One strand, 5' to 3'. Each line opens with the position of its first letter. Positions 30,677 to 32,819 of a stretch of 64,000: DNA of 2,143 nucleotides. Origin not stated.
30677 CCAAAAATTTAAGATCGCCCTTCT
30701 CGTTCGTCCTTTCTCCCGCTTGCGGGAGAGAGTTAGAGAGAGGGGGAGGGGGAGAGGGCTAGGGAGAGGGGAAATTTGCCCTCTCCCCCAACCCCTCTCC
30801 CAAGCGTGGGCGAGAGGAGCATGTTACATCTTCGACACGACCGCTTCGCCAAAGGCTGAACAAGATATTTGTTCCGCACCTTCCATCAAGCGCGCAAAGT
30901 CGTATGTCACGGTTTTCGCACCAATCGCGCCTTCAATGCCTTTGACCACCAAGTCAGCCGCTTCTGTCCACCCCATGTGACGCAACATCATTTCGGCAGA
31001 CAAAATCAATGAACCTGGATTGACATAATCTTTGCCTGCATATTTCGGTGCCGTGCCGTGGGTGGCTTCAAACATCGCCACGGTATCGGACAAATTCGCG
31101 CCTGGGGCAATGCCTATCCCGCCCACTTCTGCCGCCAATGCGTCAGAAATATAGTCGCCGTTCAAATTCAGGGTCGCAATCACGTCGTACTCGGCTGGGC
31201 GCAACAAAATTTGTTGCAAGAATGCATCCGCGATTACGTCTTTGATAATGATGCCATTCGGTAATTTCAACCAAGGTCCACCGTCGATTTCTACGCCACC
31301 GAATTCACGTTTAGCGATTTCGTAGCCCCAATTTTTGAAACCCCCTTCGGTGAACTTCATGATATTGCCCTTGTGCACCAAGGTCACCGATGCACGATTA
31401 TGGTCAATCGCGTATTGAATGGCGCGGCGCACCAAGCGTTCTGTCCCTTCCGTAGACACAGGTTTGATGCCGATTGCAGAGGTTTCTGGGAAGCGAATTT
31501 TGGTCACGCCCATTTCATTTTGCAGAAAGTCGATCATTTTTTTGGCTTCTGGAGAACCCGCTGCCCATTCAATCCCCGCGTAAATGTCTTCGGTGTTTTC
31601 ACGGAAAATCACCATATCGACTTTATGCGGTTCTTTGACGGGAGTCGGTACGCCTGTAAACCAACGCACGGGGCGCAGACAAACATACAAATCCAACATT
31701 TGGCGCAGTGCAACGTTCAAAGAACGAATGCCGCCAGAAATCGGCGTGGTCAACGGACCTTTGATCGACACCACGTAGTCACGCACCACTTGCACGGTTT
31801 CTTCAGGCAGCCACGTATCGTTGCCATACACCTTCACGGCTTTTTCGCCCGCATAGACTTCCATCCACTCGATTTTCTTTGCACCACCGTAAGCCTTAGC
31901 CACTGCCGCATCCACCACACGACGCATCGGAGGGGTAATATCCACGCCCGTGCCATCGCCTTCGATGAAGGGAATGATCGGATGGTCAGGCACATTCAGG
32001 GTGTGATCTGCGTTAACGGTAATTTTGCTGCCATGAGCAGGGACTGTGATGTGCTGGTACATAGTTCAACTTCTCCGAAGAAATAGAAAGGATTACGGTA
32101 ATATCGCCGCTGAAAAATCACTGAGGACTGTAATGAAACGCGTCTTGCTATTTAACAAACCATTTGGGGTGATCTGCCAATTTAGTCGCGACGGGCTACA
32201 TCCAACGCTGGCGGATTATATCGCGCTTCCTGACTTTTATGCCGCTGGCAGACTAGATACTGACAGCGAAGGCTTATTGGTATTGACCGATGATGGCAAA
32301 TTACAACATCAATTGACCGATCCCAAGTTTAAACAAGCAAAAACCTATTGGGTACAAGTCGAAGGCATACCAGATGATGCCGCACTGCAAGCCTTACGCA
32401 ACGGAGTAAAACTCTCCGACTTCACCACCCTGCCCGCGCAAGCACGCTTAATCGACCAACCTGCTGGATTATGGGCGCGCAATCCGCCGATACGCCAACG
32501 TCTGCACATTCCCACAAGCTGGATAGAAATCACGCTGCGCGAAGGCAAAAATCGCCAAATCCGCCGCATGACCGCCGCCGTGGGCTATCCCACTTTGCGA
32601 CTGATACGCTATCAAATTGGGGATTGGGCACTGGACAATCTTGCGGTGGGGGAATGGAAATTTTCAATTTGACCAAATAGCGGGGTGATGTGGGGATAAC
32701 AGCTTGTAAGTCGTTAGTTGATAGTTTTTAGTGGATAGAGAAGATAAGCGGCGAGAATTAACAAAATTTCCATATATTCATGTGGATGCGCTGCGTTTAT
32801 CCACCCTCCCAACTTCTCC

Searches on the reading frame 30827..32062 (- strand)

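Call 49: search_protein_families(library=pfam, proteins=[window:30827-32062:-], max_evalue=0.00001)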
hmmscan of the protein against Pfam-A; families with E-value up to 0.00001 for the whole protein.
window:30827-32062:- (412 aa): 1 family
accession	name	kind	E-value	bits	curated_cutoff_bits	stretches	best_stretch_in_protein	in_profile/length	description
PF00180.25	Iso_dh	-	1.7e-89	301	27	1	30-408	2-348/348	Isocitrate/isopropylmalate dehydrogenase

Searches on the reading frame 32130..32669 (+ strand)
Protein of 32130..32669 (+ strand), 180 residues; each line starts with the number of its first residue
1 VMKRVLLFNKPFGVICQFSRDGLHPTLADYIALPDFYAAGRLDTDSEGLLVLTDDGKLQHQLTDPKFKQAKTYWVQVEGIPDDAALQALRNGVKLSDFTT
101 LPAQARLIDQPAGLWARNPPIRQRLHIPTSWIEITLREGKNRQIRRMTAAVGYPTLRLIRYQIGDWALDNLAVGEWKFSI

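Call 49: search_protein_families(library=pfam, proteins=[window:32130-32669:+], max_evalue=0.00001)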
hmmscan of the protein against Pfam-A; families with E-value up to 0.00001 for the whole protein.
window:32130-32669:+ (180 aa): 1 family
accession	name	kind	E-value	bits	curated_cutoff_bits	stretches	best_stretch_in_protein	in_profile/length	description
PF00849.27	PseudoU_synth_2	-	1.5e-17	64.7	26.8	1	5-150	2-152/152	RNA pseudouridylate synthase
